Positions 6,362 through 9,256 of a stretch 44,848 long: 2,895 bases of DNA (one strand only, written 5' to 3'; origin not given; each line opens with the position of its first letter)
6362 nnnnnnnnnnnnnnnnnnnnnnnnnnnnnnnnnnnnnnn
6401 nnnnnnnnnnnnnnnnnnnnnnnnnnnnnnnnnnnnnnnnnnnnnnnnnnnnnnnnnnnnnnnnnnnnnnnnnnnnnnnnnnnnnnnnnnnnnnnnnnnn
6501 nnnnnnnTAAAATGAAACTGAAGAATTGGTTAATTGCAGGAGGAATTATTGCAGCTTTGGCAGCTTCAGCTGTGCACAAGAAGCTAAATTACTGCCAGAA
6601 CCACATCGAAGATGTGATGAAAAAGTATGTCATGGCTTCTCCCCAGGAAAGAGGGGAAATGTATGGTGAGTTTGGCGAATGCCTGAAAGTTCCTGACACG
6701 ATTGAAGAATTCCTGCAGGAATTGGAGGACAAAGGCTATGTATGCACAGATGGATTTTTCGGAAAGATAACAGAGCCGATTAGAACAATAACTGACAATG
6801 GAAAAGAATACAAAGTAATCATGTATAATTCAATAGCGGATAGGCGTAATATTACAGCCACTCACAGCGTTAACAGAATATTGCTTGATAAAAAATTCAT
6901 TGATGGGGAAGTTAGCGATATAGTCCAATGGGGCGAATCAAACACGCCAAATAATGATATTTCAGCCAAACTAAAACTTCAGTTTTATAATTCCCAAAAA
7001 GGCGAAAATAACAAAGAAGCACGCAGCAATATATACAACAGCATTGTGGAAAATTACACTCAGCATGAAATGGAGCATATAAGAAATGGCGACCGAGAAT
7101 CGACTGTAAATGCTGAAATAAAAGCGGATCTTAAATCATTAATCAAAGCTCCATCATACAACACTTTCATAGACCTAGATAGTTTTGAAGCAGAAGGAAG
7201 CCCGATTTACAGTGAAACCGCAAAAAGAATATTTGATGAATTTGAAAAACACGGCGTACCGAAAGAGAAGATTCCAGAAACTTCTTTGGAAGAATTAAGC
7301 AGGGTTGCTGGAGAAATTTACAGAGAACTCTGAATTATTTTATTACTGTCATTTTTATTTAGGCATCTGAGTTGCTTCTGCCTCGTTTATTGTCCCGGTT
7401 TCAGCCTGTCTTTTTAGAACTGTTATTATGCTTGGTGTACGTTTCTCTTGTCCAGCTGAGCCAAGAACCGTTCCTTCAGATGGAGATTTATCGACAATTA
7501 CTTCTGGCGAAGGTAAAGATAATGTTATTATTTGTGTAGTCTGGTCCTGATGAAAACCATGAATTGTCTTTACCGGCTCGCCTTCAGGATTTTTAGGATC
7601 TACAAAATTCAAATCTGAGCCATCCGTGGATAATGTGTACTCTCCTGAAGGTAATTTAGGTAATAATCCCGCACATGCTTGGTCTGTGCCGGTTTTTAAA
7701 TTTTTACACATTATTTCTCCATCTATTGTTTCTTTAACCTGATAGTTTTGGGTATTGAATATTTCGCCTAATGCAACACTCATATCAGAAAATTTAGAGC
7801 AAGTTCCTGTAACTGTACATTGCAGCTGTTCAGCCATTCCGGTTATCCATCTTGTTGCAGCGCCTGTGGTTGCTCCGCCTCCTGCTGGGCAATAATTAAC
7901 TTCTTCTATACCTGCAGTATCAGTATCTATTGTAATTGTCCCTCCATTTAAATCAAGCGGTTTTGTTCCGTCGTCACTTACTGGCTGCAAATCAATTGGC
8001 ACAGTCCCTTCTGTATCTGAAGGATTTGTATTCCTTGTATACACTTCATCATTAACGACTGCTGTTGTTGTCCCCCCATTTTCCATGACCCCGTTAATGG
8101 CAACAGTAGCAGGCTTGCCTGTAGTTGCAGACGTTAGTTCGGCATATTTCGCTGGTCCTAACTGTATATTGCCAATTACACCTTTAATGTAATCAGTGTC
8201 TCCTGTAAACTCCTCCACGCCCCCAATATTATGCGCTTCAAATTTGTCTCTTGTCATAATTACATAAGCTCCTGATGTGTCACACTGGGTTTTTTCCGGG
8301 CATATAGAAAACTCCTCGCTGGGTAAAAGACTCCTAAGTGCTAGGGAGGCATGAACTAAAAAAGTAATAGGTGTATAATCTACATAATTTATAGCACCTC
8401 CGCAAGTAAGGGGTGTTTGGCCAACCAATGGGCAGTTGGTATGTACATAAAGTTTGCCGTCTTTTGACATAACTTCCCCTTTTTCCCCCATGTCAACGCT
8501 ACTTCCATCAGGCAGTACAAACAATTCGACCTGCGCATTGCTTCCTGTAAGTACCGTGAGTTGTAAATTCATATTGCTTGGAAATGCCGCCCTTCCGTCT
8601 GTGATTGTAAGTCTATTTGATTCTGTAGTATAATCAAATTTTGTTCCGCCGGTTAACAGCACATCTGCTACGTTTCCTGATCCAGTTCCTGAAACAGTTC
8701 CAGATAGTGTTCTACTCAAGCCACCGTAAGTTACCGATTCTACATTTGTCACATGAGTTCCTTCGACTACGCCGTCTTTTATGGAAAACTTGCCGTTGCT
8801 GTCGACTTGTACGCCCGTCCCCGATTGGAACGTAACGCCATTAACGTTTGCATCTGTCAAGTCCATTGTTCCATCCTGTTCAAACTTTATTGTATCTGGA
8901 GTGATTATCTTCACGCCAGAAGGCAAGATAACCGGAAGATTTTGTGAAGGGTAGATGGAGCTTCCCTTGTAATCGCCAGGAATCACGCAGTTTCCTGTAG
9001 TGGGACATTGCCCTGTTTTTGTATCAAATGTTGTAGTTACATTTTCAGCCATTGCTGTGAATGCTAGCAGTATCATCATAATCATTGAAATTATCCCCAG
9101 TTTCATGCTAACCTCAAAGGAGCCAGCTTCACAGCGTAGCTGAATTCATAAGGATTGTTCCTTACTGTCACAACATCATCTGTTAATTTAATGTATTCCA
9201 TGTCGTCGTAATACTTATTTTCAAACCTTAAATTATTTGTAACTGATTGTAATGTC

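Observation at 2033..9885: Duplicated two-gene surface modules: a class III signal-peptide protein translationally coupled to a large secreted protein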

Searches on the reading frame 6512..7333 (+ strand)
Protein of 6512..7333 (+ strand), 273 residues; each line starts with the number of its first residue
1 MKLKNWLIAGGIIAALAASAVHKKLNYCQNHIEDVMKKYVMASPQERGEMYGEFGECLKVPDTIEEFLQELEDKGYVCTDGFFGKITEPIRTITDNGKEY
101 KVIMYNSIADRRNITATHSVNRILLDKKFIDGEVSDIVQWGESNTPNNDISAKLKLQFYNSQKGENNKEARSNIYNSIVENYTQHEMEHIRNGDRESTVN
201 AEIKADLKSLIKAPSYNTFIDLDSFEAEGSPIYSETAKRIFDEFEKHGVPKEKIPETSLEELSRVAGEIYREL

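Call 5: search_protein_families(library=pfam, proteins=[window:6512-7333:+], max_evalue=1)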
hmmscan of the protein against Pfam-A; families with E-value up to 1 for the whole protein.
window:6512-7333:+ (273 aa): 1 family
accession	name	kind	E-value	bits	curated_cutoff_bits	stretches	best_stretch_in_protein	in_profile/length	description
PF01726.22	LexA_DNA_bind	-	0.23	11.7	23.7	1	25-77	4-56/65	LexA DNA binding domain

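Call 9: search_protein_families(library=ncbifam, proteins=[window:6512-7333:+], max_evalue=1)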
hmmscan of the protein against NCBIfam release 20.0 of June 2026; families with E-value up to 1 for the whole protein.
window:6512-7333:+ (273 aa): 1 family
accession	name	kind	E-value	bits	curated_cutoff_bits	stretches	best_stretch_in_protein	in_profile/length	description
NF047990.1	Co_MTase_MtgA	equivalog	0.17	11.4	550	1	164-195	117-148/306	[methyl-Co(III) glycine betaine-specific corrinoid protein]--tetrahydrofolate methyltransferase MtgA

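Call 59: search_protein_families(library=phrogs, proteins=[window:6512-7333:+], max_evalue=1)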
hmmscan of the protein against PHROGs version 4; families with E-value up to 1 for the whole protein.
window:6512-7333:+ (273 aa): 1 family
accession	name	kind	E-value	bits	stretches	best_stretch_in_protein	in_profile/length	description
phrog_24095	-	unknown function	0.24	12.5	1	8-52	35-79/84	-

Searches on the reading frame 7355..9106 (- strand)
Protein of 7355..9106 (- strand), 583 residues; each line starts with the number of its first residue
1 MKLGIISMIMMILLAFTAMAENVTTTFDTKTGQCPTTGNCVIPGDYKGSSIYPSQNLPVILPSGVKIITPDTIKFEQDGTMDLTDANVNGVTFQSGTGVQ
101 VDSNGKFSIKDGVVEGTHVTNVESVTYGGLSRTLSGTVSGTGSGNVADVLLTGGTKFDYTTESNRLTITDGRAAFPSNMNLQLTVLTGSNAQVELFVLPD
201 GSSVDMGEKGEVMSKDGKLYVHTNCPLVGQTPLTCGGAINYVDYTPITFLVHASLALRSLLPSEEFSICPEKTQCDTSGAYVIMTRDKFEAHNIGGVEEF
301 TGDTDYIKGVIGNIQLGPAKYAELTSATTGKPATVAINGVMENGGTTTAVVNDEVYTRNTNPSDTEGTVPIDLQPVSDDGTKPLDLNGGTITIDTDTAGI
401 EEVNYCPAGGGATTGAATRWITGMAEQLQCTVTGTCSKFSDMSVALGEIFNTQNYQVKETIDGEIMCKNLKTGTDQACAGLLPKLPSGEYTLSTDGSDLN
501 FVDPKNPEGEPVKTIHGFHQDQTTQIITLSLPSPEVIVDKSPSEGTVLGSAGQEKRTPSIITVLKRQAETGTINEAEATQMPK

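Call 5: search_protein_families(library=pfam, proteins=[window:7355-9106:-], max_evalue=1)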
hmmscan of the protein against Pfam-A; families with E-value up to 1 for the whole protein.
window:7355-9106:- (583 aa): 1 family
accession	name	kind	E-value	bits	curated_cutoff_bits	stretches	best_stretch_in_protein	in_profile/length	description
PF07016.16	CRAM_rpt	-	0.69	10.2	19.8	0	31-45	7-21/22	Cysteine-rich acidic integral membrane protein precursor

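Call 9: search_protein_families(library=ncbifam, proteins=[window:7355-9106:-], max_evalue=1)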
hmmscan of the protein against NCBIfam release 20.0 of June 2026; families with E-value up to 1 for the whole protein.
window:7355-9106:- (583 aa): 2 families
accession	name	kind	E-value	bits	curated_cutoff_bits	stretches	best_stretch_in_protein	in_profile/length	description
TIGR01316.1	gltA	equivalog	0.00042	19.2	471.75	1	259-336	71-147/449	NADPH-dependent glutamate synthase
NF009413.0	PRK12775.1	equivalog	0.0053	14.6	1895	1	259-307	374-418/1006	putative trifunctional 2-polyprenylphenol hydroxylase/glutamate synthase subunit beta/ferritin domain-containing protein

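Call 11: search_solved_structures(query=window:7355-9106:-, max_evalue=1)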
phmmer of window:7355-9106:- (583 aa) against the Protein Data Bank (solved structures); distinct sequences matched with E-value up to 1: 6.
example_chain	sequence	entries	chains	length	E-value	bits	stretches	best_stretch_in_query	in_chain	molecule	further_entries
1jem_A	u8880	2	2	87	0.04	15.9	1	282-342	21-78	HISTIDINE CONTAINING PROTEIN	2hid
2hpr_A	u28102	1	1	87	0.045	15.7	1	282-342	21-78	HISTIDINE-CONTAINING PHOSPHOCARRIER PROTEIN HPR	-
2fep_S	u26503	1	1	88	0.075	15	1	281-342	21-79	Phosphocarrier protein HPr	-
3oqm_S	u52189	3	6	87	0.076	15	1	282-342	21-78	Phosphocarrier protein HPr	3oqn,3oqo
1kkl_H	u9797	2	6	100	0.098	14.6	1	281-342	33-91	PHOSPHOCARRIER PROTEIN HPR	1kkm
1sph_A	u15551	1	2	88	0.1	14.6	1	281-342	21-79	HISTIDINE-CONTAINING PHOSPHOCARRIER PROTEIN HPR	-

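Call 59: search_protein_families(library=phrogs, proteins=[window:7355-9106:-], max_evalue=1)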
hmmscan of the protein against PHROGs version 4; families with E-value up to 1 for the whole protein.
window:7355-9106:- (583 aa): 1 family
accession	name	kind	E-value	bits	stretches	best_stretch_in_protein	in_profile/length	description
phrog_31027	-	unknown function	0.93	10.7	0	73-126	29-82/118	-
